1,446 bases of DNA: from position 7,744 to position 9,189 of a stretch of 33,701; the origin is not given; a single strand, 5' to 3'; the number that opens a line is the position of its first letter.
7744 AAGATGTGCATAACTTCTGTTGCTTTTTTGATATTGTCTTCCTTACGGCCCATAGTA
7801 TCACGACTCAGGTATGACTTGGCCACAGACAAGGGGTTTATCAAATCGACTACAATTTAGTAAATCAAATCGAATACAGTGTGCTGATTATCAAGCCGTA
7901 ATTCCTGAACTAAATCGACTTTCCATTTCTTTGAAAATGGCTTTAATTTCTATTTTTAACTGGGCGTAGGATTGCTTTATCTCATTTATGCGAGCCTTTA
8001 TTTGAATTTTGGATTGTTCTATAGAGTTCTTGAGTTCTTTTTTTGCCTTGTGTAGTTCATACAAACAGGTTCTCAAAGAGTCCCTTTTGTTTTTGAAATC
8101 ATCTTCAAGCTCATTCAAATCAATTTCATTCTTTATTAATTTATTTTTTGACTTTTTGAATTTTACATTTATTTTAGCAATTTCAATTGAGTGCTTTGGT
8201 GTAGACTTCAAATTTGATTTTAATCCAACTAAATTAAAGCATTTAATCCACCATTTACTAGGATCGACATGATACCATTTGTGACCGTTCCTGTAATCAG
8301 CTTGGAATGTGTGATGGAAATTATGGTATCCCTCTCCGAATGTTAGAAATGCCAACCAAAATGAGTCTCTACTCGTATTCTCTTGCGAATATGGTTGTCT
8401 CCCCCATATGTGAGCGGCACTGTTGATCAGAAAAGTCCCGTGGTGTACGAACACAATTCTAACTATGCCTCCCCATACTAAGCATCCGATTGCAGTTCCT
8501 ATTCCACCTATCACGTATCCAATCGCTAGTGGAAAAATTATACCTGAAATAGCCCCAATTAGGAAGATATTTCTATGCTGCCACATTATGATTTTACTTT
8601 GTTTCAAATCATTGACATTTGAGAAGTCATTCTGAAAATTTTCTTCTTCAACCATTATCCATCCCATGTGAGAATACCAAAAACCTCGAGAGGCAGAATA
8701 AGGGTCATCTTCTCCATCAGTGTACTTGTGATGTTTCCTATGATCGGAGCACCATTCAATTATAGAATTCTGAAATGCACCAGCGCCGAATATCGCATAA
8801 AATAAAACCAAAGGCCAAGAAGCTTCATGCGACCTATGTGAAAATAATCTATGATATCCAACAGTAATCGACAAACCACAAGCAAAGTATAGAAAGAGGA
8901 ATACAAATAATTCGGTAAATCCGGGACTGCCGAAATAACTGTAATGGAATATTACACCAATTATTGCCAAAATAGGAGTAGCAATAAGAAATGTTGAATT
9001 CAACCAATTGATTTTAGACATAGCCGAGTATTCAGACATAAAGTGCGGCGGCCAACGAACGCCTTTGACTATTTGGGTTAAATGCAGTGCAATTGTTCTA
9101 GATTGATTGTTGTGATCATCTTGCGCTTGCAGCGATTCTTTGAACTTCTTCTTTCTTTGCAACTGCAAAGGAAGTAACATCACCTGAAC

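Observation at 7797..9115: Delta-9 fatty-acid desaturase inserted between S7 and EF-2 in the archaeal S12-S7-EF-2 cluster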

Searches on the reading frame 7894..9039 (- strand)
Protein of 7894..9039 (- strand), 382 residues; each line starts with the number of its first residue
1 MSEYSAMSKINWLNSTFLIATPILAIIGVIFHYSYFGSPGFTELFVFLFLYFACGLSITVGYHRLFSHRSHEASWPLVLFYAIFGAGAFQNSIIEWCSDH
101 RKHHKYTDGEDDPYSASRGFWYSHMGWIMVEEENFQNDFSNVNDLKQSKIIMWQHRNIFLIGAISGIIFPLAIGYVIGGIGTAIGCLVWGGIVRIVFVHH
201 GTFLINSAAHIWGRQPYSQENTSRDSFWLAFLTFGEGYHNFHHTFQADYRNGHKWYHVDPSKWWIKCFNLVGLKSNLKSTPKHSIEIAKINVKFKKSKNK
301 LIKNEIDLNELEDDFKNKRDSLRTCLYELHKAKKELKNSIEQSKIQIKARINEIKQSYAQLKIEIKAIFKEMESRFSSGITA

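Call 5: search_protein_families(library=pfam, proteins=[window:7894-9039:-])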
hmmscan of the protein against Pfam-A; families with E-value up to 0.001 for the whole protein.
window:7894-9039:- (382 aa): 1 family
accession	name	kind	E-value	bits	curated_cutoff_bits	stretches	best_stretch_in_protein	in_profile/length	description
PF00487.30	FA_desaturase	-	9.5e-19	68.6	29.7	1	46-259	6-232/253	Fatty acid desaturase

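Call 6: search_protein_families(library=ncbifam, proteins=[window:7894-9039:-], max_evalue=0.01)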
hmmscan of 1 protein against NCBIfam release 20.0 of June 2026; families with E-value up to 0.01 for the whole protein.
window:7894-9039:- (382 aa): 3 families
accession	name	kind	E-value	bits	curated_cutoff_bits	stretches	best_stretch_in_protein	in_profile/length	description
NF049918.1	DesA_fam_desat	equivalog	1.7e-23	83.4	400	1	46-357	13-327/385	DesA family fatty acid desaturase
TIGR02168.1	SMC_prok_B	equivalog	0.0044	14.8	567.35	1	279-373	673-766/1181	chromosome segregation protein SMC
TIGR01614.1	PME_inhib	domain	0.0083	15.5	35.95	0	273-362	49-128/178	pectinesterase inhibitor domain-containing protein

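Call 7: find_homologous_proteins(query=window:7894-9039:-, max_evalue=0.00001)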
Query window:7894-9039:- (382 aa): 5979 proteins with E <= 0.00001 among 8000 candidates; the best 120 are listed.
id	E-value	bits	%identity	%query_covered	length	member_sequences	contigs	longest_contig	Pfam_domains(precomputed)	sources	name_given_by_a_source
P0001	7.9e-259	876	98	100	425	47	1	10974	PF00487.31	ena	-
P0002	2.1e-212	723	78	100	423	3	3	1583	PF00487.31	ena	-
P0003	2.9e-210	716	79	100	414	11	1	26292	PF00487.31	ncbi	-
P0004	3.1e-210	716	79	98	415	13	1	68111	PF00487.31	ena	-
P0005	8.7e-210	715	79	100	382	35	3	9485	PF00487.31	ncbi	ncbi:MAG: fatty acid desaturase [Euryarchaeota archaeon]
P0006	4.5e-202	689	74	99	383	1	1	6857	PF00487.31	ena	-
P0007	4.8e-200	683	74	99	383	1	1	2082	PF00487.31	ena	-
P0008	6.2e-199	679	73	100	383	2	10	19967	PF00487.31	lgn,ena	-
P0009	1.1e-198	678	73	100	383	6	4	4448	PF00487.31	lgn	-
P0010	4.2e-198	676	73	100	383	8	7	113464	PF00487.31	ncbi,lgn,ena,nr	ncbi:MAG: fatty acid desaturase [Candidatus Poseidoniales archaeon]|nr:fatty acid desaturase [Candid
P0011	4.3e-198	676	74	99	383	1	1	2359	PF00487.31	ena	-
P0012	5.7e-198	676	74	99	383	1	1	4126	PF00487.31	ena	-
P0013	1.2e-197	675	72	99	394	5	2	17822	PF00487.31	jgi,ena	jgi:stearoyl-CoA desaturase (Delta-9 desaturase)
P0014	1.3e-197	675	74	99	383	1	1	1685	PF00487.31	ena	-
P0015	1.8e-197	674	73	99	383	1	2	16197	PF00487.31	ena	-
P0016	2.2e-197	674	73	99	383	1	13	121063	PF00487.31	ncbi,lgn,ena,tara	ncbi:MAG: fatty acid desaturase [Candidatus Poseidoniaceae archaeon]|tara:strand:+ start:329 stop:14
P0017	2.3e-197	674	73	99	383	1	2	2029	PF00487.31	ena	-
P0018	2.5e-197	674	73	99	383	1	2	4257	PF00487.31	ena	-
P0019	3.0e-197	673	73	99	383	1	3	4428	PF00487.31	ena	-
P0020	4.0e-197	673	73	100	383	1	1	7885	PF00487.31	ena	-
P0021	4.2e-197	673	73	99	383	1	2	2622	PF00487.31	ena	-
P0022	4.3e-197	673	73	99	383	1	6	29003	PF00487.31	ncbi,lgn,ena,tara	tara:strand:- start:656 stop:1807 length:1152 start_codon:yes stop_codon:yes gene_type:complete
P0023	4.3e-197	673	74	99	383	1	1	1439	PF00487.31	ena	-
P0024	4.4e-197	673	73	99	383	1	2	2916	PF00487.31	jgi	-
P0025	5.3e-197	673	73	99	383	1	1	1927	PF00487.31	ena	-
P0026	5.3e-197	673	73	99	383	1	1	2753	PF00487.31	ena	-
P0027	5.3e-197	673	73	99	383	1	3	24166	PF00487.31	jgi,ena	-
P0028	5.4e-197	673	73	99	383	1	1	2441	PF00487.31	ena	-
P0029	5.5e-197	673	73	99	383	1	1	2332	PF00487.31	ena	-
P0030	5.5e-197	673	73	99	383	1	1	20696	PF00487.31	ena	-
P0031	5.6e-197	673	73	99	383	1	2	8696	PF00487.31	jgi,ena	-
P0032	6.0e-197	672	73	99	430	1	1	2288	PF00487.31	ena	-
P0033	6.4e-197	672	73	99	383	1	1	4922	PF00487.31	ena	-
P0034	7.1e-197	672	73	99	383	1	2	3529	PF00487.31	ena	-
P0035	7.6e-197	672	73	99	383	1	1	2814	PF00487.31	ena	-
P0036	7.9e-197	672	73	99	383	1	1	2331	PF00487.31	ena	-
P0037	9.7e-197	672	74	99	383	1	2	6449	PF00487.31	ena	-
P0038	1.0e-196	672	73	99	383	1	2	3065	PF00487.31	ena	-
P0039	1.1e-196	672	74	99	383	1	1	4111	PF00487.31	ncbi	-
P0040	1.1e-196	672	74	99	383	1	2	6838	PF00487.31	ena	-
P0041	1.2e-196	671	73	99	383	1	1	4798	PF00487.31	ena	-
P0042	1.3e-196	671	73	99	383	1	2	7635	PF00487.31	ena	-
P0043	2.3e-196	671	73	99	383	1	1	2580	PF00487.31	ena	-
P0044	2.5e-196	670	73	99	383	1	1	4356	PF00487.31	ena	-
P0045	3.0e-196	670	73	99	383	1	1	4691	PF00487.31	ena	-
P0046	3.2e-196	670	74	99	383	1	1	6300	PF00487.31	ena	-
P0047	3.4e-196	670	73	99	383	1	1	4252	PF00487.31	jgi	-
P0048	4.2e-196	670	72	99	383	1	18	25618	PF00487.31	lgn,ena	-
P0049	5.3e-196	669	73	99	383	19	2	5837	PF00487.31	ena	-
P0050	8.2e-196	669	73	99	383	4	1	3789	PF00487.31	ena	-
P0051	8.4e-196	669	72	99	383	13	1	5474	PF00487.31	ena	-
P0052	9.3e-196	669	72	99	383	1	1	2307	PF00487.31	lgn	-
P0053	1.4e-195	668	73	99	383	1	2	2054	PF00487.31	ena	-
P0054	2.8e-195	667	72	99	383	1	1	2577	PF00487.31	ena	-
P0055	3.0e-195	667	72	98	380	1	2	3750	PF00487.31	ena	-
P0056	3.8e-195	667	73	99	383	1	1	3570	PF00487.31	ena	-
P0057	5.1e-195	666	72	99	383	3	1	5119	PF00487.31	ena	-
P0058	5.3e-195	666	72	99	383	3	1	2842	PF00487.31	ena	-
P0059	1.6e-194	664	72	99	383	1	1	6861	PF00487.31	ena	-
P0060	3.9e-194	663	70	98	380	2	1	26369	PF00487.31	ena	-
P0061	1.3e-193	661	72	99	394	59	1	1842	PF00487.31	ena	-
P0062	2.1e-193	661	72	98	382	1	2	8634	PF00487.31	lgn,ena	-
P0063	2.5e-193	661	71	98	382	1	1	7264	PF00487.31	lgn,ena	-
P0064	2.9e-193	660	71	98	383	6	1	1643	PF00487.31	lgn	-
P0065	3.8e-193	660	71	98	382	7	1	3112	PF00487.31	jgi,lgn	jgi:stearoyl-CoA desaturase (delta-9 desaturase)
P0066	8.4e-193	659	70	99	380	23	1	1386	PF00487.31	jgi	-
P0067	1.5e-192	658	70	98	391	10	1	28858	PF00487.31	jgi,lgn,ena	-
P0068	1.8e-192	658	70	98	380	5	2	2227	PF00487.31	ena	-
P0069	5.6e-192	656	70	98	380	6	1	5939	PF00487.31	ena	-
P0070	5.7e-192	656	71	98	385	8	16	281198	PF00487.31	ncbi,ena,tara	tara:strand:- start:1399 stop:2556 length:1158 start_codon:yes stop_codon:yes gene_type:complete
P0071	6.8e-192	656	69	100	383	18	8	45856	PF00487.31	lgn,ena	-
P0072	7.7e-192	656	72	98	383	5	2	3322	PF00487.31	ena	-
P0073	1.1e-191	655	71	99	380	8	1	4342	PF00487.31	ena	-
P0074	2.3e-191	654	70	99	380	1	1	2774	PF00487.31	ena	-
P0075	5.7e-191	653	71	99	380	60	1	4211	PF00487.31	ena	-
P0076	1.2e-190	652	70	98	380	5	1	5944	PF00487.31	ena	-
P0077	1.7e-190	651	70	98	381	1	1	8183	PF00487.31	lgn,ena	-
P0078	2.2e-190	651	70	98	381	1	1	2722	PF00487.31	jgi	jgi:stearoyl-CoA desaturase (delta-9 desaturase)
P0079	5.6e-190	650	70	98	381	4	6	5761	PF00487.31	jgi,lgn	jgi:stearoyl-CoA desaturase (delta-9 desaturase)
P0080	6.4e-190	649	71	98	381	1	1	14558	PF00487.31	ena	-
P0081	6.8e-190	649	69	99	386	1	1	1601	PF00487.31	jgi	-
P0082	9.8e-190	649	70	98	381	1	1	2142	PF00487.31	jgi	jgi:stearoyl-CoA desaturase (delta-9 desaturase)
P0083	1.5e-189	648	69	99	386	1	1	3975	PF00487.31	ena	-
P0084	2.0e-189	648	73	100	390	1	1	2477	PF00487.31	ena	-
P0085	4.5e-189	647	70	98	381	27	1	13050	PF00487.31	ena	-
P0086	4.9e-189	646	70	98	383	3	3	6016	PF00487.31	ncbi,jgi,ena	-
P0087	5.0e-189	646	70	99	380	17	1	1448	PF00487.31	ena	-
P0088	5.9e-189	646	70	98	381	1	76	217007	PF00487.31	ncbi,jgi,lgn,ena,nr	ncbi:MAG: acyl-CoA desaturase [Euryarchaeota archaeon]|jgi:stearoyl-CoA desaturase (delta-9 desatura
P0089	6.1e-189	646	70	98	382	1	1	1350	PF00487.31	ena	-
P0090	6.6e-189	646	70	99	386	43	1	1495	PF00487.31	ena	-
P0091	9.7e-189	645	69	99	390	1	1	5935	PF00487.31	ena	-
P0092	1.0e-188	645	71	96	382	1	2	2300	PF00487.31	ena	-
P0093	1.3e-188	645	70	98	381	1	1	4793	PF00487.31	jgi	jgi:stearoyl-CoA desaturase (delta-9 desaturase)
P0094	1.3e-188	645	69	99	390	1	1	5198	PF00487.31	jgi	-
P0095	1.5e-188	645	70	98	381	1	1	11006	PF00487.31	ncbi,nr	ncbi:MAG: acyl-CoA desaturase [Euryarchaeota archaeon]|nr:acyl-CoA desaturase [Euryarchaeota archaeo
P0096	2.0e-188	644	70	98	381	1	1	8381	PF00487.31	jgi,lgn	jgi:stearoyl-CoA desaturase (delta-9 desaturase)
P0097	4.4e-188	643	70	98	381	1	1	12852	PF00487.31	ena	-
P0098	5.3e-188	643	68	99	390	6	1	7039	PF00487.31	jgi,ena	-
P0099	6.5e-188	643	71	98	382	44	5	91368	PF00487.31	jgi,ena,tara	tara:strand:- start:12275 stop:13423 length:1149 start_codon:yes stop_codon:yes gene_type:complete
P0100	6.9e-188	643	69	98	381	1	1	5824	PF00487.31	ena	-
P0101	7.9e-188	642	68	99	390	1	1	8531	PF00487.31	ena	-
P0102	9.3e-188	642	70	97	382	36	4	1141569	PF00487.31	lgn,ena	-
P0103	1.3e-187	642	69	99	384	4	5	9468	PF00487.31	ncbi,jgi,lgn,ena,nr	ncbi:MAG: fatty acid desaturase [Candidatus Poseidoniaceae archaeon]|jgi:stearoyl-CoA desaturase (de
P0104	4.2e-187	640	71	96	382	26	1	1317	PF00487.31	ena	-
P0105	9.5e-187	639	67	99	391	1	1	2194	PF00487.31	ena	-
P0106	7.4e-186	636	68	99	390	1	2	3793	PF00487.31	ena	-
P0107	9.3e-186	636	68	100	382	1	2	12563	PF00487.31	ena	-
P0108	1.7e-185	635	68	100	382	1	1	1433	PF00487.31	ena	-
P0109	2.1e-185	634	68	100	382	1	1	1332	PF00487.31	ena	-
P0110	3.2e-185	634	68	100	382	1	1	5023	PF00487.31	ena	-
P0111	3.3e-185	634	68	100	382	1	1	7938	PF00487.31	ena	-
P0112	3.4e-185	634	66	100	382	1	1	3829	PF00487.31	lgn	-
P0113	4.0e-185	634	68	100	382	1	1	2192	PF00487.31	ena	-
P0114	4.2e-185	633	66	100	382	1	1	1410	PF00487.31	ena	-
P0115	4.7e-185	633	68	100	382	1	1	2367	PF00487.31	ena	-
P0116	6.3e-185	633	66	100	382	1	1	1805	PF00487.31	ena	-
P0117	6.6e-185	633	68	98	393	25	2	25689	PF00487.31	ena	-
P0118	6.6e-185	633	71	97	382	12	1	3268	PF00487.31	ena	-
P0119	7.9e-185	633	67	100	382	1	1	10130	PF00487.31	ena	-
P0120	7.9e-185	633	68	100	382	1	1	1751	PF00487.31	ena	-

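Call 8: search_solved_structures(query=window:7894-9039:-, max_evalue=0.01, show_alignments=2)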
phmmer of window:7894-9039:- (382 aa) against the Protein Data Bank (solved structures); distinct sequences matched with E-value up to 0.01: 2.
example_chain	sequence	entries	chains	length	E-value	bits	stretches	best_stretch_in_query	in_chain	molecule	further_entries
4ymk_A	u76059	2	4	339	5.4e-48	167.2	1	40-288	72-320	Acyl-CoA desaturase 1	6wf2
4zyo_A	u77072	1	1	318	3.5e-46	161.2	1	27-285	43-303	Acyl-CoA desaturase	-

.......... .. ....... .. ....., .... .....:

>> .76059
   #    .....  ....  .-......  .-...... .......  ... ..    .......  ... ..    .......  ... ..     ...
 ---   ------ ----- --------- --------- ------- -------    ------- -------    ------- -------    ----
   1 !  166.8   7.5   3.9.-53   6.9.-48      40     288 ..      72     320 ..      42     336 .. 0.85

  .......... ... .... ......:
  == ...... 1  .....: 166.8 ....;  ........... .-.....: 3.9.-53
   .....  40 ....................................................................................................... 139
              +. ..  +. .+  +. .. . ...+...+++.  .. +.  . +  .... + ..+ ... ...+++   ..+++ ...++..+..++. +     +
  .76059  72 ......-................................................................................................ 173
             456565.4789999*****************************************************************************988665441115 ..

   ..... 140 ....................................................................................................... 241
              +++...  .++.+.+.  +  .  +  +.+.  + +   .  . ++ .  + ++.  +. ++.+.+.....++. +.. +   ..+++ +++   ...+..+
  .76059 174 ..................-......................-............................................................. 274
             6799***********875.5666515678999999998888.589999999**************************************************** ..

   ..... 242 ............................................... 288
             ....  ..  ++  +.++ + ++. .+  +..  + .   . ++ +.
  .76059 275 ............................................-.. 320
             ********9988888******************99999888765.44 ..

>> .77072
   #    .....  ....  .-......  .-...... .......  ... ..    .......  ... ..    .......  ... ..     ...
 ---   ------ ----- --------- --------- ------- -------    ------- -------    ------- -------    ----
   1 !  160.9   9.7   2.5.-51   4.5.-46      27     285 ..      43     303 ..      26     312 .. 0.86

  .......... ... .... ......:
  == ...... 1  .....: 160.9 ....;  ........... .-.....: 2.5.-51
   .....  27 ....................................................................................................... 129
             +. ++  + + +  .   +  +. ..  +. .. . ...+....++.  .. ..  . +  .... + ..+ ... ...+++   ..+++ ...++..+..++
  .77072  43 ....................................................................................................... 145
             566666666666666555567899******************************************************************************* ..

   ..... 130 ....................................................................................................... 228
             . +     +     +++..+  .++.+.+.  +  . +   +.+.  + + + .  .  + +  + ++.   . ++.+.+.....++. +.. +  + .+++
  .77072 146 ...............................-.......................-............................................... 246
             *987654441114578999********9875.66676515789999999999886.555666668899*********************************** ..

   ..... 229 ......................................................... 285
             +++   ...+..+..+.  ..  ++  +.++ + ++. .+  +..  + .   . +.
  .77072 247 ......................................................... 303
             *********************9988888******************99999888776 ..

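Call 22: search_protein_representatives(protein=window:7894-9039:-)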
Query: 382 residues. Proteins with E-value up to 0.001 (for the whole library): 9560; up to 1e-10: 5130; up to 1e-30: 956. The best 150 are listed.
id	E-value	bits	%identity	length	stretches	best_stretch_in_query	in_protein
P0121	3.9e-137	473.9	56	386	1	7-373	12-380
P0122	6.4e-120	417.2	78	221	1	1-221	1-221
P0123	5.3e-100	351.6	47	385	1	7-362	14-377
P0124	4.9e-93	328.7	38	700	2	10-290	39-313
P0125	1.8e-91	323.5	46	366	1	8-356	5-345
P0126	4.8e-90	318.8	52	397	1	8-283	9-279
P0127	4.8e-89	315.6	43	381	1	2-346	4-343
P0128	1.3e-86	307.5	43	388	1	9-377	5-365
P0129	4.0e-86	305.9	45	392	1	7-312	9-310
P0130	1.4e-85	304.1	40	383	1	5-371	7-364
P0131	5.9e-85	302.1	41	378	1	8-371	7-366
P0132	7.1e-85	301.8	47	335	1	7-290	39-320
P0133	4.4e-84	299.2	42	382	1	8-339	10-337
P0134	9.7e-84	298.1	43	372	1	8-355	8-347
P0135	3.4e-83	296.3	45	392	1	7-304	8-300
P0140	4.7e-81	289.2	41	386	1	8-367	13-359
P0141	1.0e-80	288.1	39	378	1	8-370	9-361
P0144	2.1e-79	283.8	41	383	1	8-369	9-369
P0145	4.4e-79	282.8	43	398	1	9-306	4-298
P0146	1.3e-78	281.2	42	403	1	7-301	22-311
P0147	3.0e-78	280.0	43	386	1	9-305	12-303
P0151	3.7e-77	276.4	39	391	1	8-368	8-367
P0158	6.8e-76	272.3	44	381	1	14-311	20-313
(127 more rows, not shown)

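Call 23: list_cluster_members(proteins=[P0121, P0123, P0124, P0125, P0126, P0127, P0128, P0129, P0130, P0132])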
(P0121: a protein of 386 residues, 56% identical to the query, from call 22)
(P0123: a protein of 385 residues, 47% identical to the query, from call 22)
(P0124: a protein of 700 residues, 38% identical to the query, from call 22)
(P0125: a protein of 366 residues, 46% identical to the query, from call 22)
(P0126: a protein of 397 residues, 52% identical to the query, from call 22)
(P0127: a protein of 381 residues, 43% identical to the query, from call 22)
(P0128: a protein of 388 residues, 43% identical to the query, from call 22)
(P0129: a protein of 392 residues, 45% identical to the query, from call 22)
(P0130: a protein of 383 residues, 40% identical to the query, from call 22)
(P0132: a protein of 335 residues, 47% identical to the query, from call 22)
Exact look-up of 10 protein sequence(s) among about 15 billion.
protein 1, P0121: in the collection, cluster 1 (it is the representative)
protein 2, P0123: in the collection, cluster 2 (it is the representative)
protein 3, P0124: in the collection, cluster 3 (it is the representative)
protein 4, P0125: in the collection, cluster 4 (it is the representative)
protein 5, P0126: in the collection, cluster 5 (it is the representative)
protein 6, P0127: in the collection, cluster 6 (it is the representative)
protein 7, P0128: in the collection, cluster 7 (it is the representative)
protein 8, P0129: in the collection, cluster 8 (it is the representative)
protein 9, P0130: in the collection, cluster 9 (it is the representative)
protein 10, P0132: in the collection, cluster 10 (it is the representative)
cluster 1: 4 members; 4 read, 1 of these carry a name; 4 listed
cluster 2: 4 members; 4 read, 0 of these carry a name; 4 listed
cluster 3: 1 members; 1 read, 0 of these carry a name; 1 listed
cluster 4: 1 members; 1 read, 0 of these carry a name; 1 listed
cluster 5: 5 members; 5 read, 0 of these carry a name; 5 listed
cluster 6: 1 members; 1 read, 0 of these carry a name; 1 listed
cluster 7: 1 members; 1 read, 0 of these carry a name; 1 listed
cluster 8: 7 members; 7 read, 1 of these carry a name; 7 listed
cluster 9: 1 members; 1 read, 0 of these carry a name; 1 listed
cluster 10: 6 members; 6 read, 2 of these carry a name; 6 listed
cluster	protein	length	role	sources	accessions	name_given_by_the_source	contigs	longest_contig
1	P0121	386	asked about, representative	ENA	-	-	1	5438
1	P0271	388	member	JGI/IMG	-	stearoyl-CoA desaturase (delta-9 desaturase)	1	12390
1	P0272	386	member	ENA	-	-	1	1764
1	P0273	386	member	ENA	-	-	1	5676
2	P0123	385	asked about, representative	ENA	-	-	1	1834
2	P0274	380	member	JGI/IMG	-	-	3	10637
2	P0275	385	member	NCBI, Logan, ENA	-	-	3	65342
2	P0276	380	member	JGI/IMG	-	-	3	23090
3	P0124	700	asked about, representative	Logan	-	-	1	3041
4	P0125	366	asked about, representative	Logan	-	-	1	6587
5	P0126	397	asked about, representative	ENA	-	-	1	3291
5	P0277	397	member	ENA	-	-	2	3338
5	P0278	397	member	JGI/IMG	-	-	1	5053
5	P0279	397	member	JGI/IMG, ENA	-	-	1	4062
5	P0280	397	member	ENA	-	-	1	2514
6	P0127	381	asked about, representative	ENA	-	-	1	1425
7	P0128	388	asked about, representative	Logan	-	-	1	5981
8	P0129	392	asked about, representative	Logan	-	-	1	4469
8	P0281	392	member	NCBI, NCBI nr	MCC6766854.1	MAG: fatty acid desaturase [Deltaproteobacteria bacterium] | fatty acid desaturase [Deltaproteobacteria bacterium]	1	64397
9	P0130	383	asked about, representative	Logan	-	-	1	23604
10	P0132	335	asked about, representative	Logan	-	-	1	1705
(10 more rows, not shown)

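Call 24: find_encoding_contigs(protein=P0275, flank=6000, max_places=3)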
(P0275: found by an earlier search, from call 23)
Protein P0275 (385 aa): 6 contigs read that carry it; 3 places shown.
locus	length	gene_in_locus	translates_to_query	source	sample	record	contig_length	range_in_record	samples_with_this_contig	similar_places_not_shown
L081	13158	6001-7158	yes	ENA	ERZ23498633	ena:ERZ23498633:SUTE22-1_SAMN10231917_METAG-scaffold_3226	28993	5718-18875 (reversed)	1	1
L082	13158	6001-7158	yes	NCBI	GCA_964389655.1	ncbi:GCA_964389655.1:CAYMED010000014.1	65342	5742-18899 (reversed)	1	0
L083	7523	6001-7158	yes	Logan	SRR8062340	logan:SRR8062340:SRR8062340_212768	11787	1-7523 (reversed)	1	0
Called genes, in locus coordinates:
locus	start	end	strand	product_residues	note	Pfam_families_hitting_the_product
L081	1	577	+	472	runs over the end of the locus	PF13167:GTP-bdg_N, PF01926:MMR_HSR1, PF02421:FeoB_N (weak)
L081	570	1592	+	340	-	PF13620:CarboxypepD_reg (faint)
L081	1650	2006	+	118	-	PF10686:YAcAr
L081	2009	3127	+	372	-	-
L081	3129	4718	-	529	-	PF00206:Lyase_1, PF10415:FumaraseC_C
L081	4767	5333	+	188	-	-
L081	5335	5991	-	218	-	PF00160:Pro_isomerase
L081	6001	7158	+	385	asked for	PF00487:FA_desaturase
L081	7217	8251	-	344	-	PF12679:ABC2_membrane_2, PF12698:ABC2_membrane_3, PF01061:ABC2_membrane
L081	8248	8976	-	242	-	PF00005:ABC_tran, PF13304:AAA_21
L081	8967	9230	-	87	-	-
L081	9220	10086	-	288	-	-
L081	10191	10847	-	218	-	PF01569:PAP2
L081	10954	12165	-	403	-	PF02771:Acyl-CoA_dh_N, PF02770:Acyl-CoA_dh_M, PF00441:Acyl-CoA_dh_1, PF08028:Acyl-CoA_dh_2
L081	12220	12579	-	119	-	PF28289:BV97_02767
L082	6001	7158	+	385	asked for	PF00487:FA_desaturase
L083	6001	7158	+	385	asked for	PF00487:FA_desaturase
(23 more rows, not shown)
